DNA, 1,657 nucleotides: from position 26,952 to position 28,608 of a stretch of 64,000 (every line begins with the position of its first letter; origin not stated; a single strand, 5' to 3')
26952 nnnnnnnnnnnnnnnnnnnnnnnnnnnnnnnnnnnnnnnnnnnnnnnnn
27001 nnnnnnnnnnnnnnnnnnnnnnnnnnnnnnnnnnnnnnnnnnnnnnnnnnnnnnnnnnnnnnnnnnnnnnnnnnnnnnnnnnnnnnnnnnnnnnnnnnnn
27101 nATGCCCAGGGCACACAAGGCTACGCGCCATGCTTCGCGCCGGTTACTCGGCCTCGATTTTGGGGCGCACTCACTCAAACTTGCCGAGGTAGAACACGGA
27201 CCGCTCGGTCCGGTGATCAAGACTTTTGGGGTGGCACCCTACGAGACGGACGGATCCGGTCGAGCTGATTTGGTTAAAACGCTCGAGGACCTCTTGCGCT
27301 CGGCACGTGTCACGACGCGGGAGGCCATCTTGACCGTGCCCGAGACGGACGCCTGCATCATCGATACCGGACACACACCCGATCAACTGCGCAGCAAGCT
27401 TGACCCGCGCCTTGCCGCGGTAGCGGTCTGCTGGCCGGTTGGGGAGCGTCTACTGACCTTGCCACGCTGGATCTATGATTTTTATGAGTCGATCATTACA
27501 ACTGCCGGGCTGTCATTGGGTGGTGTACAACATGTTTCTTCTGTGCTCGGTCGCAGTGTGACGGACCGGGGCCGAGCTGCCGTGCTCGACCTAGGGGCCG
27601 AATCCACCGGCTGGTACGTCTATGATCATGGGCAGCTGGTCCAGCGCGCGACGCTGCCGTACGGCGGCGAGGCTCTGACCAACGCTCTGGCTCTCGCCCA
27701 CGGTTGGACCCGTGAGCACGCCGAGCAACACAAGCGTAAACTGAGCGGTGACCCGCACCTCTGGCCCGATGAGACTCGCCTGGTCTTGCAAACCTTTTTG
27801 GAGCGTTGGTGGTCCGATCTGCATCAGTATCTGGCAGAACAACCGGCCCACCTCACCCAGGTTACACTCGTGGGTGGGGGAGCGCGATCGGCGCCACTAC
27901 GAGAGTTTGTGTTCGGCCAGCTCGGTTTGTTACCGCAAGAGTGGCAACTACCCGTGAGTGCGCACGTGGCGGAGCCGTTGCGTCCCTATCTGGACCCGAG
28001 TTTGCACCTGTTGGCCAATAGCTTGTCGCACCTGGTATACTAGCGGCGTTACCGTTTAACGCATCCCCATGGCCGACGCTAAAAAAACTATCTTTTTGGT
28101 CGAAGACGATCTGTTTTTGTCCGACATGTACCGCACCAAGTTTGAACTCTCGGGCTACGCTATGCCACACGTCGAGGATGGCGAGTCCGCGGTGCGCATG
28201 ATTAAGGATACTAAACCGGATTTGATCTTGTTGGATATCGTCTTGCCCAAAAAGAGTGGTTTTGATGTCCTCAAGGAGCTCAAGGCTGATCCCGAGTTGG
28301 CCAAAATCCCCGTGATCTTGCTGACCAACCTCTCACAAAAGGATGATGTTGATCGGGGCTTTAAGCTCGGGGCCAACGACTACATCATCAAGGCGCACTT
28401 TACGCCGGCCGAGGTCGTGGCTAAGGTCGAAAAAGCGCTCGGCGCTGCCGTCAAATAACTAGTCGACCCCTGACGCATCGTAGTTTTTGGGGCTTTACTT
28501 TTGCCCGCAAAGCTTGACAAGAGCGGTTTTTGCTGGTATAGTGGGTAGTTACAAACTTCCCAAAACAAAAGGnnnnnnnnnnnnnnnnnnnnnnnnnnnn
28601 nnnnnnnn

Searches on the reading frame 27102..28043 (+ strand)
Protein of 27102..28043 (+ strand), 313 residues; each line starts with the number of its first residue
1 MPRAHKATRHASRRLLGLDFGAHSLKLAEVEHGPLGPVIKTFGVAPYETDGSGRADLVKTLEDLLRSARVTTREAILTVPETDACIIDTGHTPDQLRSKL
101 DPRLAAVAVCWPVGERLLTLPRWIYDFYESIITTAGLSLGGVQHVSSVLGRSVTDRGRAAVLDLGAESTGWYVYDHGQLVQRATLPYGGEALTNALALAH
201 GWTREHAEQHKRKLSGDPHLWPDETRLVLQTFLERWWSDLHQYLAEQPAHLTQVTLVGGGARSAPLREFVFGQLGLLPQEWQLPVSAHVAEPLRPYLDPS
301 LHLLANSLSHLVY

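Call 75: search_protein_families(library=ncbifam, proteins=[window:27102-28043:+], max_evalue=0.001)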
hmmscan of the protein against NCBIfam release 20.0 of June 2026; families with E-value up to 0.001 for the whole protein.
window:27102-28043:+ (313 aa): 4 families
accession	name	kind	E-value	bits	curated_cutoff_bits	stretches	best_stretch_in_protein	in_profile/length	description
TIGR01175.1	pilM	subfamily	3.6e-08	32.8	133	1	146-276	177-308/348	type IV pilus assembly protein PilM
NF011660.0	PRK15080.1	equivalog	4.7e-07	29.3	182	1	131-269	116-246/277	ethanolamine utilization protein EutJ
TIGR01174.1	ftsA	equivalog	1.5e-06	27.5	175.85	1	145-213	185-252/371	cell division protein FtsA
TIGR02529.1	EutJ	subfamily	3.1e-06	26.9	152.1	1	151-267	102-211/239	ethanolamine utilization protein EutJ family protein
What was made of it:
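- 27102..28043 (+): PilM/FtsA-like ATPase (a possible type IV pilus assembly component). Call 75 (weak).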

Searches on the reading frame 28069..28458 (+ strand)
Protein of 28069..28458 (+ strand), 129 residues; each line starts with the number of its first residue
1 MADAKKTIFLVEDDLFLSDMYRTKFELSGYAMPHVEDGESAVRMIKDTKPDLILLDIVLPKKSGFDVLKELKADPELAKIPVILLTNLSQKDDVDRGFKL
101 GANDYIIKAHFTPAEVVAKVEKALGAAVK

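Call 53: search_protein_families(library=pfam, proteins=[window:28069-28458:+], max_evalue=0.01)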
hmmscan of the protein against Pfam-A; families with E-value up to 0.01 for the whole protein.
window:28069-28458:+ (129 aa): 1 family
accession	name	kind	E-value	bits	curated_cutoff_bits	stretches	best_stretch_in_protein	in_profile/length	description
PF00072.30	Response_reg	-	2.7e-22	79.5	30.2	1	8-120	1-110/111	Response regulator receiver domain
